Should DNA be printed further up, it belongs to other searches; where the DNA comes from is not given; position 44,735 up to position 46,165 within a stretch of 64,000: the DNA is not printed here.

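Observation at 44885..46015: Radical SAM/SPASM enzyme translationally coupled (ATGA) to dsrN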

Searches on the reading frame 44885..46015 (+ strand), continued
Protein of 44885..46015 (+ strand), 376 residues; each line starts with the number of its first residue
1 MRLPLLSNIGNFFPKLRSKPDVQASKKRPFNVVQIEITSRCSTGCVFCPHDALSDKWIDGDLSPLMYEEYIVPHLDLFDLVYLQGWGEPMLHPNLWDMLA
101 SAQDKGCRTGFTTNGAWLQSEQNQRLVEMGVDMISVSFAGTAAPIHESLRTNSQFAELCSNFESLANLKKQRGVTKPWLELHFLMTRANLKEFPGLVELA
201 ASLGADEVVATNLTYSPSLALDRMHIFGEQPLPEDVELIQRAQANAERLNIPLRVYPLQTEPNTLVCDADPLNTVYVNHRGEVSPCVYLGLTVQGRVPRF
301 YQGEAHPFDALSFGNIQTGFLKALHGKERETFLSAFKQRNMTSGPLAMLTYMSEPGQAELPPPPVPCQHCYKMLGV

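Call 75: list_cluster_members(proteins=[P0137, P0139, P0141, P0144, P0145, P0147, P0151, P0157, P0160, P0164])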
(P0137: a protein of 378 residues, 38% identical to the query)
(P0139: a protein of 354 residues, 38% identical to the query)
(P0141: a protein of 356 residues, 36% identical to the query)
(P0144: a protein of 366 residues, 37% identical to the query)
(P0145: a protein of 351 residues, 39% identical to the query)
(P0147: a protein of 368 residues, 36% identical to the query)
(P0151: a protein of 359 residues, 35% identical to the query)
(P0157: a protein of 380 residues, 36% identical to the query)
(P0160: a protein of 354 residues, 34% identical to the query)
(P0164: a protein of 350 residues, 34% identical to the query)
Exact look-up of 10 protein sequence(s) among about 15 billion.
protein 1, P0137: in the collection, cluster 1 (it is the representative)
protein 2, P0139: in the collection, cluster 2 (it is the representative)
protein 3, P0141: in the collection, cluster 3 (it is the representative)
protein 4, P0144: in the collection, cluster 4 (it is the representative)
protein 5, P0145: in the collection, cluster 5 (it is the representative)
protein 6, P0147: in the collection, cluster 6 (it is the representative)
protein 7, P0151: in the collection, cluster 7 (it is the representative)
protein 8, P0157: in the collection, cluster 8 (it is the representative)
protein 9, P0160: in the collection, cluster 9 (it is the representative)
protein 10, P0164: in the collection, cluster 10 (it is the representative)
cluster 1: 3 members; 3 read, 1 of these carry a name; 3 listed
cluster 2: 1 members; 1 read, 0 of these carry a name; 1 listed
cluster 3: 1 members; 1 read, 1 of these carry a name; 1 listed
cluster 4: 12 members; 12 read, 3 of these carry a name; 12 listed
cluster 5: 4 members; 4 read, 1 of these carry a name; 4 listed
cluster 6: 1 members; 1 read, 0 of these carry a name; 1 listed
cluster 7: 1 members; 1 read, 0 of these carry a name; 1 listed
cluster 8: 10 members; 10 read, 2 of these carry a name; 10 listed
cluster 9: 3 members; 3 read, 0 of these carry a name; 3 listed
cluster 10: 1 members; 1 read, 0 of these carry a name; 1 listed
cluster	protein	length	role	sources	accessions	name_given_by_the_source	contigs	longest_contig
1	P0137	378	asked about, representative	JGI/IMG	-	MoaA/NifB/PqqE/SkfB family radical SAM enzyme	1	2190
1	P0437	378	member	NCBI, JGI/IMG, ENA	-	-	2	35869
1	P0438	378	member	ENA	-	-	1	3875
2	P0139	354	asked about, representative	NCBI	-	-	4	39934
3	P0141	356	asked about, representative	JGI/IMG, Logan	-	MoaA/NifB/PqqE/SkfB family radical SAM enzyme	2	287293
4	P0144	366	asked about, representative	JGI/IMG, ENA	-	-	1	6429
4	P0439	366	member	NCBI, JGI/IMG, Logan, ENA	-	MoaA/NifB/PqqE/SkfB family radical SAM enzyme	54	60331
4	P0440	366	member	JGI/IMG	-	MoaA/NifB/PqqE/SkfB family radical SAM enzyme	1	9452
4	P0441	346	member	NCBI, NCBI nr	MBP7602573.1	MAG: radical SAM protein [Spirochaetes bacterium] | radical SAM protein [Spirochaetota bacterium]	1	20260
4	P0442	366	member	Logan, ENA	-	-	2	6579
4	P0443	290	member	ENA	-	-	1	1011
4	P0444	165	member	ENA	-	-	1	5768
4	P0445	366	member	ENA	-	-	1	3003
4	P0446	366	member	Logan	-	-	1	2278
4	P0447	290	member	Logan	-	-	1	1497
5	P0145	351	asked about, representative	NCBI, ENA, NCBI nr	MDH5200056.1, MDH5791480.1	MAG: radical SAM protein [Candidatus Bathyarchaeota archaeon] | radical SAM protein [Candidatus Bathyarchaeota archaeon]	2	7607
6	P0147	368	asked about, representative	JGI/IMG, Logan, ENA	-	-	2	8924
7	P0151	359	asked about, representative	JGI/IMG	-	-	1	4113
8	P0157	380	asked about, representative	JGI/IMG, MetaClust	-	\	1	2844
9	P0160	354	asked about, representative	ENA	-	-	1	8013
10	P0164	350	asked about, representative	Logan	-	-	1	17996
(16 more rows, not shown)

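Call 76: find_encoding_contigs(protein=P0141, flank=10000, max_places=1)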
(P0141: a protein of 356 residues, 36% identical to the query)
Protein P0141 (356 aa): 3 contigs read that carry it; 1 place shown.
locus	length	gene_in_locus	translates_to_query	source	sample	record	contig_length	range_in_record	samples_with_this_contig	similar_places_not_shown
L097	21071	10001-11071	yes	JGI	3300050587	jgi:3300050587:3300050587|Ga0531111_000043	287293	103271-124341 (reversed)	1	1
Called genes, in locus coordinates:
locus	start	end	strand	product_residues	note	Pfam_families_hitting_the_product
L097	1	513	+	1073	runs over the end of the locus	PF25596:CPSase_L_D1, PF02786:CPSase_L_D2, PF02787:CPSase_L_D3, PF25596:CPSase_L_D1, PF01071:GARS_A, PF02655:ATP-grasp_3, PF02786:CPSase_L_D2, PF02222:ATP-grasp, +5 more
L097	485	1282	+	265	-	PF10418:DHODB_Fe-S_bind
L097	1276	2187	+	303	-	PF01180:DHO_dh, PF01207:Dus (faint), PF03060:NMO (weak)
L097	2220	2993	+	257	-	PF00215:OMPdecase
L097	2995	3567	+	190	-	PF00156:Pribosyltran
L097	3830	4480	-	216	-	PF02525:Flavodoxin_2, PF03358:FMN_red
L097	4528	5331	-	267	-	PF12797:Fer4_2 (faint), PF12838:Fer4_7, PF13183:Fer4_8 (faint), PF13187:Fer4_9, PF13237:Fer4_10, PF00037:Fer4 (weak), PF12837:Fer4_6 (weak), PF00881:Nitroreductase, +2 more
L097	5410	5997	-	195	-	PF00440:TetR_N, PF16925:TetR_C_13, PF21993:TetR_C_13_2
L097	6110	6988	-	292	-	PF03313:SDH_alpha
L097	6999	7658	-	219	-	PF03315:SDH_beta, PF01842:ACT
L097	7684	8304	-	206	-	PF00730:HhH-GPD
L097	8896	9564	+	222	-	-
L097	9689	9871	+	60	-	-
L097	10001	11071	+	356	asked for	PF04055:Radical_SAM, PF13186:SPASM (weak)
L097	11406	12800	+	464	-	PF00324:AA_permease, PF13520:AA_permease_2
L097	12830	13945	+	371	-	PF05222:AlaDh_PNT_N, PF01262:AlaDh_PNT_C, PF02826:2-Hacid_dh_C (faint), PF07992:Pyr_redox_2 (weak), PF00070:Pyr_redox (weak)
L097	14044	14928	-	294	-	PF00892:EamA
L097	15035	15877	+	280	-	PF00753:Lactamase_B, PF12706:Lactamase_B_2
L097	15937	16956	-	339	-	PF08240:ADH_N, PF16912:Glu_dehyd_C (weak), PF00107:ADH_zinc_N, PF13602:ADH_zinc_N_2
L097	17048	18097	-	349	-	PF03480:DctP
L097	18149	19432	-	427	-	PF06808:DctM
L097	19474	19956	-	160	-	PF04290:DctQ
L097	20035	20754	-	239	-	PF00392:GntR, PF07729:FCD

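Call 77: find_encoding_contigs(protein=P0439, flank=10000, max_places=1)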
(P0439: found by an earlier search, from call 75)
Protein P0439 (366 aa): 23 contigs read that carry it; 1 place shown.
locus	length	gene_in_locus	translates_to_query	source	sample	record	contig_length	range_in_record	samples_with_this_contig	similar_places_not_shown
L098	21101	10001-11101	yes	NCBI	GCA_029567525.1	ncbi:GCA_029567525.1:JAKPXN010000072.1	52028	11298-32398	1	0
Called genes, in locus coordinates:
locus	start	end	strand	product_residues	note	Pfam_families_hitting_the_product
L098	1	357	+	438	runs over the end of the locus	-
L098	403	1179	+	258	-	-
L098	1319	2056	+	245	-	-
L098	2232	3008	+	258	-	-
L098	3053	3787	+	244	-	PF04773:FecR (weak)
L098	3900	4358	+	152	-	-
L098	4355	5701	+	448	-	PF13372:Alginate_exp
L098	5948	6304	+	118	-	PF04480:DUF559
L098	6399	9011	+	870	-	PF05226:CHASE2, PF00211:Guanylate_cyc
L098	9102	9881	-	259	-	PF13852:DUF4197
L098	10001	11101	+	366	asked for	PF04055:Radical_SAM, PF13186:SPASM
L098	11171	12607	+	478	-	PF00474:SSF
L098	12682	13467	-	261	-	PF02036:SCP2 (faint)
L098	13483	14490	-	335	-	PF02779:Transket_pyr, PF02780:Transketolase_C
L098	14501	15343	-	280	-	PF13292:DXP_synthase_N, PF00456:Transketolase_N, PF02775:TPP_enzyme_C (faint), PF00676:E1_dh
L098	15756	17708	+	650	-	PF02730:AFOR_N, PF01314:AFOR_C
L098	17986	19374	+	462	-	PF00202:Aminotran_3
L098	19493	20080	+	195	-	PF00440:TetR_N, PF13977:TetR_C_6 (faint)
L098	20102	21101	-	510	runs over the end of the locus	PF00376:MerR, PF13411:MerR_1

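Call 78: find_encoding_contigs(protein=P0139, flank=10000, max_places=1)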
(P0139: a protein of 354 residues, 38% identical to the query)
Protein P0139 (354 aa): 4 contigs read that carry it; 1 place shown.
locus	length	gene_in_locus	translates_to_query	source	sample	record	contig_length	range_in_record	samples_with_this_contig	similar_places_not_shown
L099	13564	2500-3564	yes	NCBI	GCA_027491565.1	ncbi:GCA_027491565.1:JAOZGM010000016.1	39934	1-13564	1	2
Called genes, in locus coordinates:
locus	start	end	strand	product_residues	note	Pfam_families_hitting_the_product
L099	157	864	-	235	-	PF02602:HEM4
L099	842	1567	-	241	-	PF00590:TP_methylase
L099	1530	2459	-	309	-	PF01379:Porphobil_deam, PF03900:Porphobil_deamC (faint)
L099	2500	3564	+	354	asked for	PF04055:Radical_SAM, PF13186:SPASM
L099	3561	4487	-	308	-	-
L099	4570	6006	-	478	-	PF03601:Cons_hypoth698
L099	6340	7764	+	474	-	PF01565:FAD_binding_4, PF02913:FAD-oxidase_C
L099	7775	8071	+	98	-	PF12838:Fer4_7 (faint), PF13187:Fer4_9 (faint), PF13534:Fer4_17 (faint), PF00037:Fer4 (faint), PF13237:Fer4_10 (faint), PF13183:Fer4_8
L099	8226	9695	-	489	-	-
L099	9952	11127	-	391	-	PF02589:LUD_dom, PF13534:Fer4_17 (faint), PF12797:Fer4_2 (faint), PF13183:Fer4_8, PF13237:Fer4_10 (weak)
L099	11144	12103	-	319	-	PF02754:CCG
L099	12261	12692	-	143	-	-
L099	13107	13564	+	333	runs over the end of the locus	PF01699:Na_Ca_ex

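Call 81: search_solved_structures(query=A1, max_evalue=0.001)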
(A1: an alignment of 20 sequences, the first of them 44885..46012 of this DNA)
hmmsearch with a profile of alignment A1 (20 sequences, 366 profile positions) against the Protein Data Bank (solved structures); distinct sequences matched with E-value up to 0.001: 26.
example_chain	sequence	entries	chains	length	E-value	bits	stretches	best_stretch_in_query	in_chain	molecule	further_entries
4m7t_A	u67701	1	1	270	3.8e-17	65.3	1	14-132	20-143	BtrN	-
4m7s_A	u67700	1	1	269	7.2e-17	64.4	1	17-132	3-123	BtrN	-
6c8v_A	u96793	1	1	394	3.7e-16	62.1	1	25-276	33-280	Coenzyme PQQ synthesis protein E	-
7vob_C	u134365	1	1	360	4.3e-15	58.6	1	19-140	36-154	Cytosylglucuronate decarboxylase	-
7voc_C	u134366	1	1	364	4.4e-15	58.5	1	19-140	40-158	Cytosylglucuronate decarboxylase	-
8wm2_A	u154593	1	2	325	1.1e-11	47.4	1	22-126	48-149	Fe-S radical SAM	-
6efn_A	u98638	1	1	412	7e-10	41.4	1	25-281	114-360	Sporulation killing factor maturation protein SkfB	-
1tv7_A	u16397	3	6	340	1.1e-08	37.4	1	17-135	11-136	Molybdenum cofactor biosynthesis protein A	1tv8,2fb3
2fb2_A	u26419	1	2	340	2e-08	36.6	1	17-135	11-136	Molybdenum cofactor biosynthesis protein A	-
5wgg_A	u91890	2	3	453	1.8e-07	33.5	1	13-217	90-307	Radical SAM domain protein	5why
8hzv_A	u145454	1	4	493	4.9e-07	32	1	29-191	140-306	Radical S-Adenosyl-L-methionine Enzyme DesII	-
8hzy_A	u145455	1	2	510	5.3e-07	31.9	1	29-191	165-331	DesII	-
9gm3_A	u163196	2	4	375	7.2e-06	28.2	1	16-155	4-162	ChlB radical SAM domain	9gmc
7wzv_A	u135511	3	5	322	7.3e-06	28.2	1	17-126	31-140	4Fe-4S cluster-binding domain-containing protein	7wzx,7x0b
7tol_A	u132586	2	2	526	7.5e-06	28.2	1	17-132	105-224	glycerol dibiphytanyl glycerol tetraether - macrocyclic archaeol synthase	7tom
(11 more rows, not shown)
